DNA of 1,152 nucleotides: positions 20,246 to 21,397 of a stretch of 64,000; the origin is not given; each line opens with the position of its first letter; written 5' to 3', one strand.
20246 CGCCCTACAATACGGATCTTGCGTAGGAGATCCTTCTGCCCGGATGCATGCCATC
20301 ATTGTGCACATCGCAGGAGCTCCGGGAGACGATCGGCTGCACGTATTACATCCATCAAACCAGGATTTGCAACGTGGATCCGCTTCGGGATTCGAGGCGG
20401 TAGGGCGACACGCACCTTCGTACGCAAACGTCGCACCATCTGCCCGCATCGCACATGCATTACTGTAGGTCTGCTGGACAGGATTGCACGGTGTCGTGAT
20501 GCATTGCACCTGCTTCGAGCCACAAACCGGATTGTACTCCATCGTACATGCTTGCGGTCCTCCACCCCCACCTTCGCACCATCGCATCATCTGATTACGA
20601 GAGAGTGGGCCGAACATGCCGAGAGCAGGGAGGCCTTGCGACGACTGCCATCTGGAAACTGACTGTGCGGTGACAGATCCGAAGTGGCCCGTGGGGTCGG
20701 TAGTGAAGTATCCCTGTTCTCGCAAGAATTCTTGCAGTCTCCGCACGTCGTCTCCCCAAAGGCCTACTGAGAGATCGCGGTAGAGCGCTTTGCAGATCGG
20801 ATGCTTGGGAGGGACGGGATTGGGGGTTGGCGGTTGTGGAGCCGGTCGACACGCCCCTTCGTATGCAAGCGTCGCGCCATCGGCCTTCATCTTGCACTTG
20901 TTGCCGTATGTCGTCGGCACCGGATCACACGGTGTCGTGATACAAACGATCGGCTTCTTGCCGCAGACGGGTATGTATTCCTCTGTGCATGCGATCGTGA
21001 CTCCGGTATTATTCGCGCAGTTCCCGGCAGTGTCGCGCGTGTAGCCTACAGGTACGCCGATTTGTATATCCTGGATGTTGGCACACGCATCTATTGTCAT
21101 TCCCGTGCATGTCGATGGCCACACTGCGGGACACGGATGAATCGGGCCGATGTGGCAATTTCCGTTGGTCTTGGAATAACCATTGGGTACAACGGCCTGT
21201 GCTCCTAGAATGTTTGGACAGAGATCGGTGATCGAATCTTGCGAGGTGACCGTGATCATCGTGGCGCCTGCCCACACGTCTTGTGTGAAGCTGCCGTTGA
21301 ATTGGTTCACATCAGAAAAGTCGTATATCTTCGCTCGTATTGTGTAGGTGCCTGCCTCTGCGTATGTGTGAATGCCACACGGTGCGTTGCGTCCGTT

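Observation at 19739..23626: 1295-aa secreted mosaic protein with three Kazal-like protease-inhibitor domains, PKD/LamG modules and a peptidoglycan-binding domain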

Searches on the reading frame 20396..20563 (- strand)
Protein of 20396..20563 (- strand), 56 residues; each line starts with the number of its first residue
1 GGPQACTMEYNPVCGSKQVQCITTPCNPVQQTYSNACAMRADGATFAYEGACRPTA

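Call 6: search_protein_families(library=pfam, proteins=[window:20396-20563:-], max_evalue=10)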
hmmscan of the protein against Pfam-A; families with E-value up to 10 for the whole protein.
seq(56 aa): 2 families
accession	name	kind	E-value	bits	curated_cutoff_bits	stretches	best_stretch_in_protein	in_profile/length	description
PF00050.26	Kazal_1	-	1.3e-05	25.5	21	1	5-39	8-30/49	Kazal-type serine protease inhibitor domain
PF07648.20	Kazal_2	-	0.014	15.9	22.8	1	4-43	4-32/48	Kazal-type serine protease inhibitor domain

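Call 12: find_homologous_proteins(query=A1, max_evalue=10)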
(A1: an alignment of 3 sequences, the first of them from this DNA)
Query A1 (3 sequences) (50 aa, profile of the alignment): 4 proteins with E <= 10 among 4 candidates.
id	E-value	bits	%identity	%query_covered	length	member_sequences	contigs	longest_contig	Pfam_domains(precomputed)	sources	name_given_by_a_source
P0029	5.2e-18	83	65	96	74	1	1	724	-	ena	-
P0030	2.2e-17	81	79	86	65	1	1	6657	-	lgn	-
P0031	4.7e-17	80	73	88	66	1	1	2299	PF00050.27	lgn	-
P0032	3.9e-11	61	73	82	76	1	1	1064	-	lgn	-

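Call 21: search_protein_representatives(alignment_id=A2)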
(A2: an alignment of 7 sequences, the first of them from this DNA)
Query: 7 sequences, 60 profile positions. Proteins with E-value up to 0.001 (for the whole library): 2715; up to 1e-10: 841; up to 1e-30: 35. The best 150 are listed.
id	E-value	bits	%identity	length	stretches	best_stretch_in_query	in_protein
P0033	7.0e-74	259.8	-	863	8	11-58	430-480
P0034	6.8e-68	240.6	-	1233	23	7-59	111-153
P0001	1.5e-64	229.9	-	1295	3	10-60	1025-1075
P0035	4.2e-48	177.2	-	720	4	11-58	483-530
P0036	1.3e-44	166.0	-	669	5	10-58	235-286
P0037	4.4e-43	161.2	-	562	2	6-59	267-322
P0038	4.7e-43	161.0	-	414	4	11-58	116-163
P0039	2.9e-42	158.5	-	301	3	11-59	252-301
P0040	1.4e-39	149.9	-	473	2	8-58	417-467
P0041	6.5e-39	147.8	-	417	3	10-60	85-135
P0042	1.5e-38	146.6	-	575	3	7-59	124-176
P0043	5.3e-35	135.3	-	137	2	11-59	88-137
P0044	6.4e-35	135.0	-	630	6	11-59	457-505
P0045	8.7e-35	134.6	-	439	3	10-59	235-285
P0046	5.4e-34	132.0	-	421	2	11-59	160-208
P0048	1.1e-33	131.1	-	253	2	9-59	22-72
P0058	3.4e-32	126.2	-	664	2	5-60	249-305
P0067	1.1e-30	121.4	-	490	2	11-59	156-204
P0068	1.3e-30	121.2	-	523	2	10-59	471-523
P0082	9.1e-29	115.3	-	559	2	11-60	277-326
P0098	1.3e-26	108.3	-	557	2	10-60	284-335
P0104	4.0e-26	106.8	-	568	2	11-59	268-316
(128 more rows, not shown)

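Call 25: search_protein_families(library=pfam, alignment_id=A3, max_evalue=0.001)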
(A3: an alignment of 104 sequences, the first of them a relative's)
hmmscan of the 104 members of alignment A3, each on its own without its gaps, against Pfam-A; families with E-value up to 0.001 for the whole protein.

A. member 1, P0033 (863 aa): 1 family
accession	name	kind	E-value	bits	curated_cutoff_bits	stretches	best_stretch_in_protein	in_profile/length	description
PF00050.26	Kazal_1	-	8.7e-08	32.5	21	0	494-508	7-18/49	Kazal-type serine protease inhibitor domain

B. families by the number of members that match (of 104 scanned): 29 families (the first 25 are shown)
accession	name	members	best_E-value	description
PF00050.26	Kazal_1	73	4.9e-160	Kazal-type serine protease inhibitor domain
PF18911.6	PKD_4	34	5.1e-25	PKD domain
PF01471.23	PG_binding_1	33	4.7e-39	Putative peptidoglycan binding domain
PF00801.26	PKD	33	4.3e-19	PKD domain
PF07648.20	Kazal_2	16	1.3e-90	Kazal-type serine protease inhibitor domain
PF05375.19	Pacifastin_I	10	5.2e-07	Pacifastin inhibitor (LCMII)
PF19077.6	Big_13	7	1.6e-06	Bacterial Ig-like domain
PF17963.7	Big_9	6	2.1e-06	Bacterial Ig domain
PF10648.15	Gmad2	4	9.7e-20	Immunoglobulin-like domain of bacterial spore germination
PF21287.3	Kazal_CFAI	4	8e-10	Complement factor I, KAZAL domain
PF22352.2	K319L-like_PKD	3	5.3e-06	K319L-like, PKD domain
PF03891.20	DUF333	2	3.1e-20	Domain of unknown function (DUF333)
PF19671.4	DUF6174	2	2.8e-19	Family of unknown function (DUF6174)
PF09374.15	PG_binding_3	2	1.1e-13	Predicted Peptidoglycan domain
PF00404.24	Dockerin_1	2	4.7e-06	Dockerin type I domain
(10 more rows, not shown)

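Call 29: list_cluster_members(proteins=[P0046, P0058, P0067, P0068, P0082, P0098, P0104, P0037, P0033, P0048])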
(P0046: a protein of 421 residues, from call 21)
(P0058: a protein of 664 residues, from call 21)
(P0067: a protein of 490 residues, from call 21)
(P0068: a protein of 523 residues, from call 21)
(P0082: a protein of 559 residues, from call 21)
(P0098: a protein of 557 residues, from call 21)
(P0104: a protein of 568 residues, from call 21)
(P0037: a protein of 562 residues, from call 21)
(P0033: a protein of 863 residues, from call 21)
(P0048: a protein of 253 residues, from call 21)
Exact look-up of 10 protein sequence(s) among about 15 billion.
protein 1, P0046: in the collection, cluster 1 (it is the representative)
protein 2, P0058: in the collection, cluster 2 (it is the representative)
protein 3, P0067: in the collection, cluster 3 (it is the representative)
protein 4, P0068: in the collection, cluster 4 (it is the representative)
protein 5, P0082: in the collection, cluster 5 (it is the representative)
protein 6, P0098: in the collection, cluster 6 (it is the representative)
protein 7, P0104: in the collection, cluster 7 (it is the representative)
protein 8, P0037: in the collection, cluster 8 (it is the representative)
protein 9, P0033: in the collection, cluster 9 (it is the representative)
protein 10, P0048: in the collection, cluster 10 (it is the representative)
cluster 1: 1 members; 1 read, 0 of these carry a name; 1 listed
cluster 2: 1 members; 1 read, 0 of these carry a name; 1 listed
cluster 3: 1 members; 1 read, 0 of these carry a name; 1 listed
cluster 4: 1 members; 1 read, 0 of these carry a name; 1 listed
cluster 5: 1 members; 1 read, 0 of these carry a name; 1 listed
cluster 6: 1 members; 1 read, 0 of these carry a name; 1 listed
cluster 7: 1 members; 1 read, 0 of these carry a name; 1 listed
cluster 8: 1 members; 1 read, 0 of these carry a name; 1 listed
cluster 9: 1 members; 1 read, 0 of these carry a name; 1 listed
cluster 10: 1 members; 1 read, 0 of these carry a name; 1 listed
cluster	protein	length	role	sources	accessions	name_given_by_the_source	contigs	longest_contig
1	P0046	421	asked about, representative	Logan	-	-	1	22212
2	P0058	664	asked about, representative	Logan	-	-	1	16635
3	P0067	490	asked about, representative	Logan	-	-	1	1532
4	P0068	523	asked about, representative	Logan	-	-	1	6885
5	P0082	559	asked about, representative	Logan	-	-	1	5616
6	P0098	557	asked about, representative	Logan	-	-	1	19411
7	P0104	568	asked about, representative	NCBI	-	-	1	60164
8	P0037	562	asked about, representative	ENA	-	-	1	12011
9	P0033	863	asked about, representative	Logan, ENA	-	-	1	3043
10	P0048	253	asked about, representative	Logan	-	-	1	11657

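Call 39: search_solved_structures(query=A5, max_evalue=1, show_alignments=3)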
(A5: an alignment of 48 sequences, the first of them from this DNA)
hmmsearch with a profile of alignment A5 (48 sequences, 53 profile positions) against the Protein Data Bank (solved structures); distinct sequences matched with E-value up to 1: 59.
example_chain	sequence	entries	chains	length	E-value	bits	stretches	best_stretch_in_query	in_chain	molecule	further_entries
2m5x_A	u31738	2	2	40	3.1e-07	33.6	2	28-49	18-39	Silk protease inhibitor 2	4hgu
1yu6_C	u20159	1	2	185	2.2e-05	27.6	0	2-15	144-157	Ovomucoid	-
2erw_A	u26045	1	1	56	2.4e-05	27.5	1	2-51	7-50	serine protease inhibitor infestin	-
1y1c_A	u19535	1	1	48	4.4e-05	26.7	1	2-41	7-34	Elastase inhibitor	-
1y1b_A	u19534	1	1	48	0.00018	24.7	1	2-34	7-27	Elastase inhibitor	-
2n71_A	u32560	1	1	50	0.00038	23.7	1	2-24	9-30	Protease inhibitor 2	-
2kmo_A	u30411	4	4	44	0.00042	23.5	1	27-50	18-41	Leech-derived tryptase inhibitor C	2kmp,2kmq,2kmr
1hja_I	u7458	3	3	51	0.00043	23.5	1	2-14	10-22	OVOMUCOID INHIBITOR | Ovomucoid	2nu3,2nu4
1an1_I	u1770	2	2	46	0.0005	23.3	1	27-50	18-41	TRYPTASE INHIBITOR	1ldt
1iy5_A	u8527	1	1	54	0.00059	23.1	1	2-14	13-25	OMSVP3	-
2nu2_I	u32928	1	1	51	0.0006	23.1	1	2-14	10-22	Ovomucoid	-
2ovo_A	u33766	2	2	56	0.0007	22.8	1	2-14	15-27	OVOMUCOID THIRD DOMAIN | OVOMUCOID THIRD DOMAIN CLEAVED RDI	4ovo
2sgq_I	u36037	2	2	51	0.00092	22.5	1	2-14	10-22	Ovomucoid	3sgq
2nu1_I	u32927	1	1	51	0.0011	22.2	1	2-14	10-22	Ovomucoid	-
1sgn_I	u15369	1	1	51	0.0012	22.1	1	2-14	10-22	Ovomucoid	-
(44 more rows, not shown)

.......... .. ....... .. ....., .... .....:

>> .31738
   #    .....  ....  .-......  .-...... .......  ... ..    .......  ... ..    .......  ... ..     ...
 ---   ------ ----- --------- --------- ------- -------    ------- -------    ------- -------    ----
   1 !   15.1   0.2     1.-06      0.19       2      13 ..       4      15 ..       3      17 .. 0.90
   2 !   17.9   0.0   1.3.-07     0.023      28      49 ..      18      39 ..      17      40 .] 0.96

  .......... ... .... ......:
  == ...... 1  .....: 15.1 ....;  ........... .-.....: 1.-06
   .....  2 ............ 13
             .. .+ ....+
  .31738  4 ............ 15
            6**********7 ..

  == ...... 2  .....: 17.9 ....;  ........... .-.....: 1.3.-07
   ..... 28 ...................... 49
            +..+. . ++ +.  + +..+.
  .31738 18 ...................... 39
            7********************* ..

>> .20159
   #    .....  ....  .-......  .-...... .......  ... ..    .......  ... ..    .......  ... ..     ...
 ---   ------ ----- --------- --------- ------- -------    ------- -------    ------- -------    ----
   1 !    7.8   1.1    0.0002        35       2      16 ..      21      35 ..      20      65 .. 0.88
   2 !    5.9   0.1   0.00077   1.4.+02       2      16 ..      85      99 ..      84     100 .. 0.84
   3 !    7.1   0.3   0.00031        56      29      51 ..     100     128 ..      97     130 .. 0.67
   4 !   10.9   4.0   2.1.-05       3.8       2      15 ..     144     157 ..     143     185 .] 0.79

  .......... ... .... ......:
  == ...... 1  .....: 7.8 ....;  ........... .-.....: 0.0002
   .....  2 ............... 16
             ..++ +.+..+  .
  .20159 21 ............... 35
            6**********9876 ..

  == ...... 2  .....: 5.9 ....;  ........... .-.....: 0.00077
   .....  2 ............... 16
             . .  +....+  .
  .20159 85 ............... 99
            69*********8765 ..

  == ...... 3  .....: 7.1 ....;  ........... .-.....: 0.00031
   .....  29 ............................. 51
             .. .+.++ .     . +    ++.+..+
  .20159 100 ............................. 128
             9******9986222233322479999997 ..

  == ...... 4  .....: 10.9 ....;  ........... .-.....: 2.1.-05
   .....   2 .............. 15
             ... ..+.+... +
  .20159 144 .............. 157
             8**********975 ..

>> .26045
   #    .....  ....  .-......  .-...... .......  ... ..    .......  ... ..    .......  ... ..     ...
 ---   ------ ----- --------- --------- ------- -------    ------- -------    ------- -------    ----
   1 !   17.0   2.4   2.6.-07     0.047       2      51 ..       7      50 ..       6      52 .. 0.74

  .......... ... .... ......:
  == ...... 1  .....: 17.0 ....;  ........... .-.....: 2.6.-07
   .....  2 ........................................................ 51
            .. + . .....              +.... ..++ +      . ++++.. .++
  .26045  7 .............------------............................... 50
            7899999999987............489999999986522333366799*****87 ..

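Call 41: find_related_loci(query=A5, collection=genome_contigs, flank=3000)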
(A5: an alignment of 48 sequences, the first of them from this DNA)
Query A5 (53 aa) in genome_contigs; peptide patterns used: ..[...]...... (x = any residue, [..] = any of these).
599 stretches matched a pattern (row limit reached: there are more); 290 encode a relative of the query (tblastn E <= 1e-3); the best 80 are kept; 80 distinct loci.
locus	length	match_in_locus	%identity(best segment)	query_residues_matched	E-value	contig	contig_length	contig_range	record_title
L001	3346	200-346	78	2-50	5e-23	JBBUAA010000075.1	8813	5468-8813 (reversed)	MAG: Patescibacteria group bacterium isolate H52-bin072_1 H52_bin072_1_000000000075, whole genome shotgun sequence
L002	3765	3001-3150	74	1-50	4e-22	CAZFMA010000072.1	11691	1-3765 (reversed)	MAG TPA_asm: uncultured Candidatus Saccharibacteria bacterium isolate binchicken_co203_568 genome assembly, contig: k141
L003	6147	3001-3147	71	2-50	2e-21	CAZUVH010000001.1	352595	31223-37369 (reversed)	MAG TPA_asm: uncultured Candidatus Saccharibacteria bacterium isolate SRP287051_co2_176 genome assembly, contig: NODE_19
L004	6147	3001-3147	69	2-50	3e-21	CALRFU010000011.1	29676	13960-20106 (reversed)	MAG: Candidatus Nomurabacteria bacterium isolate TH-08apr19-232 genome assembly, contig: TH-08apr19-C3961, whole genome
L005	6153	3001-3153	67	2-52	4e-20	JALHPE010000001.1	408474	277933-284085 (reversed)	MAG: Candidatus Paceibacterota bacterium isolate bin.22 c_000000000104, whole genome shotgun sequence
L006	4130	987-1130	69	2-49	7e-20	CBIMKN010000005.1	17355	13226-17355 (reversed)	MAG TPA_asm: uncultured bacterium isolate SRR16817059_concoct_14 genome assembly, contig: ERZ27394141.533, whole genome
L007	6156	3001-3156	65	1-52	1e-19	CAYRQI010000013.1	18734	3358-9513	MAG TPA_asm: uncultured Candidatus Saccharibacteria bacterium isolate SRP124282_co5_37 genome assembly, contig: NODE_179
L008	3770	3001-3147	65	1-49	3e-19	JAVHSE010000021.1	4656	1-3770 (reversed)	MAG: Patescibacteria group bacterium isolate WB02no18_25_26 NODE_14912_length_4656_cov_15.751358, whole genome shotgun s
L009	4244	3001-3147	63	2-50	1e-18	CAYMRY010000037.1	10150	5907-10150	MAG TPA_asm: uncultured Candidatus Saccharibacteria bacterium isolate SRP150892_co2_47 genome assembly, contig: NODE_100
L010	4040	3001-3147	63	2-50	3e-18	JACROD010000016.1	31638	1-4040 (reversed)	MAG: Candidatus Kaiserbacteria bacterium isolate NC_groundwater_1952_Pr3_S-0.2um_53_6 scaffold_19889, whole genome shotg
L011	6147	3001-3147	57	2-49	2e-17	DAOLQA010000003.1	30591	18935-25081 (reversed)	MAG TPA_asm: bacterium isolate AMR_MDS_4721 NODE_1968_length_30591_cov_8.306130, whole genome shotgun sequence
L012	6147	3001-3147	57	2-50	3e-17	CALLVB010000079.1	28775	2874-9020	MAG: Candidatus Pacebacteria bacterium isolate L1_Bin_Bin_43_sub_1 genome assembly, contig: c_000001657351, whole genome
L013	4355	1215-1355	60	3-49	8e-17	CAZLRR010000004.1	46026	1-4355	MAG TPA_asm: uncultured Methanosarcinales archaeon isolate SRP252850_co1_135 genome assembly, contig: NODE_1158_length_4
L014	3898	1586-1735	60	2-50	3e-16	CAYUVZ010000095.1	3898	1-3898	MAG TPA_asm: uncultured Candidatus Peribacteria bacterium isolate SRP142039_co1_103 genome assembly, contig: NODE_30852_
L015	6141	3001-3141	62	3-49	3e-16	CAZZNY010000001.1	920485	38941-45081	MAG TPA_asm: uncultured Candidatus Peribacteria bacterium isolate SRP302447_co3_208 genome assembly, contig: NODE_9_leng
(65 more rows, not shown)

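Call 42: predict_structure(alignment_id=A5)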
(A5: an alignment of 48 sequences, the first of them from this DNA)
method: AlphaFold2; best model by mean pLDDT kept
length: 53 residues; sequences in the alignment: 48
mean_pLDDT: 84.9   pTM: 0.60
mean pLDDT of the five models: 84.9, 84.4, 84.2, 83.7, 79.7
residues with pLDDT >= 90: 27; 70-90: 22; 50-70: 4; < 50: 0
segments of 3 or more residues with pLDDT < 50: none
pLDDT, mean of each block of 10 residues (from residue 1): 82 84 83 91 91 65
secondary structure, 60 per line:
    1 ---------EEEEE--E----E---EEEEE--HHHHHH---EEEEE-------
elements in order: E10-14 E26-30 H33-38 E42-46

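Call 46: fold_search(model_id=the predicted structure, library=pdb)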
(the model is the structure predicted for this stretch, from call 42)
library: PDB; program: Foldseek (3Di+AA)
matches with E <= 10: 25; with E <= 0.001: 0
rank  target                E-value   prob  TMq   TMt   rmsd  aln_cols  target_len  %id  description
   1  4hgu                  5.9e-02  1.00  0.65  0.84   1.3        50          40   32  Crystal Structure of Galleria mellonella Silk Protease Inhibitor 2 (released 2013-10-09)
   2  2kmo_MODEL_1_A        1.8e-01  1.00  0.66  0.78   1.5        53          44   34  Solution structure of native Leech-derived tryptase inhibitor, LDTI (released 2009-11-10)
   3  1ldt_L                2.5e-01  1.00  0.64  0.74   2.0        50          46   32  COMPLEX OF LEECH-DERIVED TRYPTASE INHIBITOR WITH PORCINE TRYPSIN (released 1998-05-20)
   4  6i0i_B                2.2e+00  0.33  0.41  0.24   3.6        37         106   30  Structure of the streptomyces subtilisin and TAMP inhibitor (SSTI) (released 2019-09-04)
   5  6czf_B                4.9e+00  0.23  0.50  0.07   4.9        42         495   17  The structure of E. coli PurF in complex with ppGpp-Mg (released 2018-10-10)
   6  3jss                  5.9e+00  0.09  0.35  0.21   2.9        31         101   29  Crystal structure of a mutant RelB dimerization domain (released 2010-11-24)
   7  7z4i_B                6.3e+00  0.06  0.35  0.02   4.8        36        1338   14  SpCas9 bound to 16-nucleotide complementary DNA substrate (released 2022-08-31)
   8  8tzz_A                6.3e+00  0.06  0.30  0.02   5.0        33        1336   12  SpG Cas9 with NGC PAM DNA target (released 2024-05-01)
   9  5m0a_MODEL_1_A        6.7e+00  0.01  0.16  0.11  11.5        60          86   10  Solution structure of isolated 15th Fibronectin III domain from human fibronectin (released 2017-11-29)
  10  3juz                  7.1e+00  0.08  0.34  0.20   2.9        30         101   30  Crystal structure of a mutant of RelB dimerization domain(M5) (released 2010-11-24)
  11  7qr1_B                7.1e+00  0.06  0.34  0.02   4.8        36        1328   14  SpCas9 bound to TRAC off-target2 DNA substrate (released 2022-10-26)
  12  3jv0                  8.1e+00  0.07  0.34  0.20   2.9        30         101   30  Crystal structure of a mutant of RelB dimerization domain(M6) (released 2010-11-24)
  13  8t7s_G                8.1e+00  0.06  0.35  0.03   4.6        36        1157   11  SpRYmer bound to NAC PAM DNA (released 2024-05-01)
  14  7z4l_B                8.1e+00  0.06  0.35  0.02   4.7        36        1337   14  SpCas9 bound to 18-nucleotide complementary DNA substrate in the checkpoint state (released 2022-08-31)
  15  8rin_B                8.1e+00  0.04  0.28  0.08   4.8        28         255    7  Crystal structure of EccC5 DUF domain of Mycobacterium tuberculosis (released 2024-11-27)
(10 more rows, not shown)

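Call 72: search_protein_families(library=pfam, alignment_id=A5, max_evalue=0.01)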
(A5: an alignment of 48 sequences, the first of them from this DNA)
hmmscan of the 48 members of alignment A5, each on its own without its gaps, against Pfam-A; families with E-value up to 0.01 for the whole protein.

A. member 1, seq(53 aa): 1 family
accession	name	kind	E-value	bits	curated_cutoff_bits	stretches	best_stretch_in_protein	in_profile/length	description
PF00050.26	Kazal_1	-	1.4e-05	25.4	21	1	2-36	8-30/49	Kazal-type serine protease inhibitor domain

B. families by the number of members that match (of 48 scanned): 2 families
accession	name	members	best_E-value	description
PF00050.26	Kazal_1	45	1.9e-06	Kazal-type serine protease inhibitor domain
PF07648.20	Kazal_2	1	0.0042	Kazal-type serine protease inhibitor domain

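Call 84: find_encoding_contigs(protein=P0046, flank=5000, max_places=1)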
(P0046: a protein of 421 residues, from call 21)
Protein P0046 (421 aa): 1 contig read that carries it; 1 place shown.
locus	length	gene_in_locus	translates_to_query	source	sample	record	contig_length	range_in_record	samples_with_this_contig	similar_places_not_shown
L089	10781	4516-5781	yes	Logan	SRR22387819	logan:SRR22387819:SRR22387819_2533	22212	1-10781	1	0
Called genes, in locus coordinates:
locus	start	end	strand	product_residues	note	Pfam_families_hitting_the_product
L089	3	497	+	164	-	?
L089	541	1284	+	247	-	PF00121:TIM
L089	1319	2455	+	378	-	PF00162:PGK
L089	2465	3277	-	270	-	-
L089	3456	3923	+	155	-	-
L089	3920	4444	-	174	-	PF08299:Bac_DnaA_C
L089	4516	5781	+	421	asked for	PF01471:PG_binding_1, PF00050:Kazal_1 (faint), PF18911:PKD_4, PF00801:PKD (weak)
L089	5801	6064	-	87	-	PF01503:PRA-PH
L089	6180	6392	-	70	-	PF01502:PRA-CH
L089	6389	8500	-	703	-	PF00117:GATase, PF00977:His_biosynth, PF00290:Trp_syntA (faint), PF01207:Dus (faint), PF01884:PcrB (faint), PF02581:TMP-TENI (faint), PF05690:ThiG (faint), PF00977:His_biosynth, +3 more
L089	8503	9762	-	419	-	PF00475:IGPD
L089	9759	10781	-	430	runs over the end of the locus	PF00815:Histidinol_dh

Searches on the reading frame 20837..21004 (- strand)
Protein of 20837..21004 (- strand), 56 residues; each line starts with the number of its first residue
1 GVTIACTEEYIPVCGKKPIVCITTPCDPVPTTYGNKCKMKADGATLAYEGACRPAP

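Call 6: search_protein_families(library=pfam, proteins=[window:20837-21004:-], max_evalue=10)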
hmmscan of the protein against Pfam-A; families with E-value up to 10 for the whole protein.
seq(56 aa): 2 families
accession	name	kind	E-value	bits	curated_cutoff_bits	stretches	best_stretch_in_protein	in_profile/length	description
PF00050.26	Kazal_1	-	0.0062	17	21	1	5-16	8-19/49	Kazal-type serine protease inhibitor domain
PF07648.20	Kazal_2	-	0.88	10.2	22.8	0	5-44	5-33/48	Kazal-type serine protease inhibitor domain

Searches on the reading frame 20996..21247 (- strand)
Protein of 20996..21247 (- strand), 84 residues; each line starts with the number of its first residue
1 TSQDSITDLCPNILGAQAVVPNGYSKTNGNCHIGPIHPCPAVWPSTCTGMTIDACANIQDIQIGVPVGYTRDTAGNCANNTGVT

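Call 6: search_protein_families(library=pfam, proteins=[window:20996-21247:-], max_evalue=10)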
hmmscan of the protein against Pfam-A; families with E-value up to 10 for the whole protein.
seq(84 aa): 0 families
